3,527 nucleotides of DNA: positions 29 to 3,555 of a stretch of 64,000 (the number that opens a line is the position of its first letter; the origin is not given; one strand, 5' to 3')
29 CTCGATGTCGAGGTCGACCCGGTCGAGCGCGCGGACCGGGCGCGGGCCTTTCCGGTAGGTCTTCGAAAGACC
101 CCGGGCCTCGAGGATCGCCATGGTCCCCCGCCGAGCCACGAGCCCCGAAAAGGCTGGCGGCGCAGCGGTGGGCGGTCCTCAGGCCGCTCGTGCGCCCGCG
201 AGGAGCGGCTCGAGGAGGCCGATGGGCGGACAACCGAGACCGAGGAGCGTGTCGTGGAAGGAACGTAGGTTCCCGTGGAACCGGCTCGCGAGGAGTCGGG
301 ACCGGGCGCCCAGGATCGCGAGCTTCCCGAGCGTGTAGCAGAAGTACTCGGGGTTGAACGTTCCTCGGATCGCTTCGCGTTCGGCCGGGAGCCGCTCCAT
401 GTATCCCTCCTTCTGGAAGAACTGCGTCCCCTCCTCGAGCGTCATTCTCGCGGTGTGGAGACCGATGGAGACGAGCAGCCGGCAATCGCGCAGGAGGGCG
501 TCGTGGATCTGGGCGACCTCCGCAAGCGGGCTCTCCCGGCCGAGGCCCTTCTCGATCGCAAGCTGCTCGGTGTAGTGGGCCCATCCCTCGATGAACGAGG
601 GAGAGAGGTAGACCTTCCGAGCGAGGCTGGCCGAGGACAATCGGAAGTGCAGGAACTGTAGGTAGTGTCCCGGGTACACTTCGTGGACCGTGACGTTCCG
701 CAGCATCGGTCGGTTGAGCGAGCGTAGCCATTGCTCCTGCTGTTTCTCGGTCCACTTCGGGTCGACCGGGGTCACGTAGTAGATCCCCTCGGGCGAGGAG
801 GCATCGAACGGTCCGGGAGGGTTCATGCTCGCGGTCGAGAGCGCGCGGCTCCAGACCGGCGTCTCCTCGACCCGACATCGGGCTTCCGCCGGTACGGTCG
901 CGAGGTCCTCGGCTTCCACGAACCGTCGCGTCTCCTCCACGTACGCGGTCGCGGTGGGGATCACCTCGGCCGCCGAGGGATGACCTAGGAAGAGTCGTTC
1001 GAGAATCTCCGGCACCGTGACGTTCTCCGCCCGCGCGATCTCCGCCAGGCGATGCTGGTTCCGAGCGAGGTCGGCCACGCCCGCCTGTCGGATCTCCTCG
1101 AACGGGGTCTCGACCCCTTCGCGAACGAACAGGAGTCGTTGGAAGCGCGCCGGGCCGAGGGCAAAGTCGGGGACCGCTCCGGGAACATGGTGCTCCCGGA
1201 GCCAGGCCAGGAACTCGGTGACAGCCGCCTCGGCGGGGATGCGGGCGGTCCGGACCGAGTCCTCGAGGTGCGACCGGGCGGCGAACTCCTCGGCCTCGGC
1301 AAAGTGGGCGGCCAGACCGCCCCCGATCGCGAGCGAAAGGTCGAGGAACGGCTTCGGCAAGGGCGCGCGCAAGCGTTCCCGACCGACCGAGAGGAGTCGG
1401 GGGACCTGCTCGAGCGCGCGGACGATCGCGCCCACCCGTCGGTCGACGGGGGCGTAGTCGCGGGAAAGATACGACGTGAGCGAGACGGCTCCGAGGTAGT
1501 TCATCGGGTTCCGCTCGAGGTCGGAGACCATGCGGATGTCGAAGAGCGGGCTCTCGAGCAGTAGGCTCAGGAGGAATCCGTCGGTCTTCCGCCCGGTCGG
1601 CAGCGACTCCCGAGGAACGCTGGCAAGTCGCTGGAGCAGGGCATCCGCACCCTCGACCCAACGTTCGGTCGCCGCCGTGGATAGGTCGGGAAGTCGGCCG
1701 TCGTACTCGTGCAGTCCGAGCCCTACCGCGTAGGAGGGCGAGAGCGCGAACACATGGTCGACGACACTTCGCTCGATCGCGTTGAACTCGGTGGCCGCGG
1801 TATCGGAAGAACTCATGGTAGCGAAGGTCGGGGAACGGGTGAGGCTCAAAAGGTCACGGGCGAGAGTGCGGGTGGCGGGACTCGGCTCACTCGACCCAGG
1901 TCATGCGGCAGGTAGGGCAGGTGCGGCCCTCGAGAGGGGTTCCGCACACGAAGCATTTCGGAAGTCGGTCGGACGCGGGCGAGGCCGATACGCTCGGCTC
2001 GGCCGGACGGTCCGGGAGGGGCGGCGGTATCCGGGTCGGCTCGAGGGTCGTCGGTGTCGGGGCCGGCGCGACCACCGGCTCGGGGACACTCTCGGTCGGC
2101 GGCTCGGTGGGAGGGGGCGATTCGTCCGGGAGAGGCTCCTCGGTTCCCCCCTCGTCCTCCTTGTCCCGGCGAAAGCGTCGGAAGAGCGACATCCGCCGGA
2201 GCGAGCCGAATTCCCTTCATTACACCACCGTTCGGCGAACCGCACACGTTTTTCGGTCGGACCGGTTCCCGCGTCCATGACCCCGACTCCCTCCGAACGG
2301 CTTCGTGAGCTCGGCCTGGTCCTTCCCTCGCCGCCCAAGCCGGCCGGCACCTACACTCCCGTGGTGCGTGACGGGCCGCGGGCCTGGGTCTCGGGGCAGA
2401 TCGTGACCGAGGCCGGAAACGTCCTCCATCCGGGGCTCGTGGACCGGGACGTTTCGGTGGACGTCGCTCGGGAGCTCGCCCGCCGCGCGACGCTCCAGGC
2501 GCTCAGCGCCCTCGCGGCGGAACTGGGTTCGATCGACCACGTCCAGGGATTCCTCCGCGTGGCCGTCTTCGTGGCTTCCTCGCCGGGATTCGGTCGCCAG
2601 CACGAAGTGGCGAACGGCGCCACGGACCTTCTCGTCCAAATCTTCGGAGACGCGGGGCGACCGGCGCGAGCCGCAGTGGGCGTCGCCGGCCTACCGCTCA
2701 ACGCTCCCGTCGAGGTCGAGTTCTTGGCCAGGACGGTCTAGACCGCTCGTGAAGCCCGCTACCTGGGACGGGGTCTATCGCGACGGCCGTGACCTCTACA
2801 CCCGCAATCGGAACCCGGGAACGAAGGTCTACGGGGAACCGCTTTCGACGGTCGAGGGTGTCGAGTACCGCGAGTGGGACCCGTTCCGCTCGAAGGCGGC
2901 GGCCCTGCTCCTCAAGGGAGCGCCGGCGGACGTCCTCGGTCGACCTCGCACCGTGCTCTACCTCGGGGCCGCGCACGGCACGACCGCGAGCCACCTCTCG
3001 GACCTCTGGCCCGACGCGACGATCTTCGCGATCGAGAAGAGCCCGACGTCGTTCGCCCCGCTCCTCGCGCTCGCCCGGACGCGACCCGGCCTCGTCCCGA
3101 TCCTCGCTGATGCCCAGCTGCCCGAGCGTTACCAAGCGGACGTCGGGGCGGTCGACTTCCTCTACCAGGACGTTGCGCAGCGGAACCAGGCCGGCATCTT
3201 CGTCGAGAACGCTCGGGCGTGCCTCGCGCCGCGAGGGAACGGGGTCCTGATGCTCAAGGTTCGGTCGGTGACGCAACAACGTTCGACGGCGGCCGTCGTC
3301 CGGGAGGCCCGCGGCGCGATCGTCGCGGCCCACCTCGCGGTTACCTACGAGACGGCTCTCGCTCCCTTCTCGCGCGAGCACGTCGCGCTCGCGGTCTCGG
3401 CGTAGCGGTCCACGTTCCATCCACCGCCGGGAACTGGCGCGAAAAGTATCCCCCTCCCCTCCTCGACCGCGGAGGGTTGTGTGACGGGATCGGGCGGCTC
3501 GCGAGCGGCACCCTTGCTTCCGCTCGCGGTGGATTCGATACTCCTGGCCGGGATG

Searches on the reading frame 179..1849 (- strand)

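Call 7: search_protein_families(library=pfam, proteins=[window:179-1849:-], max_evalue=0.1)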
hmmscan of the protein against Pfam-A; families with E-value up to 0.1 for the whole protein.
window:179-1849:- (556 aa): 2 families
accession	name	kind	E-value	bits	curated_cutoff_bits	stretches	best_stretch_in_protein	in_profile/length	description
PF05960.17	DUF885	-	7.8e-77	260.5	32.4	1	38-547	1-529/532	Bacterial protein of unknown function (DUF885)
PF21006.2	NHase_beta_N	-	0.068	13.7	21.5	0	398-448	47-97/115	Nitrile hydratase beta subunit, N-terminal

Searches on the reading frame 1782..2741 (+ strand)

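Call 7: search_protein_families(library=pfam, proteins=[window:1782-2741:+], max_evalue=0.1)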
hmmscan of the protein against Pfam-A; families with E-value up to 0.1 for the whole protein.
window:1782-2741:+ (319 aa): 2 families
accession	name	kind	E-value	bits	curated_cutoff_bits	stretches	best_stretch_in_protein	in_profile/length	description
PF01042.26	Ribonuc_L-PSP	-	1.7e-11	44.6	27.3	1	185-317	5-120/121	Endoribonuclease L-PSP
PF14588.11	YjgF_endoribonc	-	2.4e-10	40.8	35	1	173-313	3-143/148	YjgF/chorismate_mutase-like, putative endoribonuclease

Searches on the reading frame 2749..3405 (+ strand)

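Call 7: search_protein_families(library=pfam, proteins=[window:2749-3405:+], max_evalue=0.1)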
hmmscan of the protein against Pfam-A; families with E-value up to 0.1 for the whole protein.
window:2749-3405:+ (218 aa): 1 family
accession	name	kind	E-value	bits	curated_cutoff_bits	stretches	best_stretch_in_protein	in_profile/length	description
PF01269.23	Fibrillarin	-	1.9e-54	184.6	27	1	10-215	11-222/227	Fibrillarin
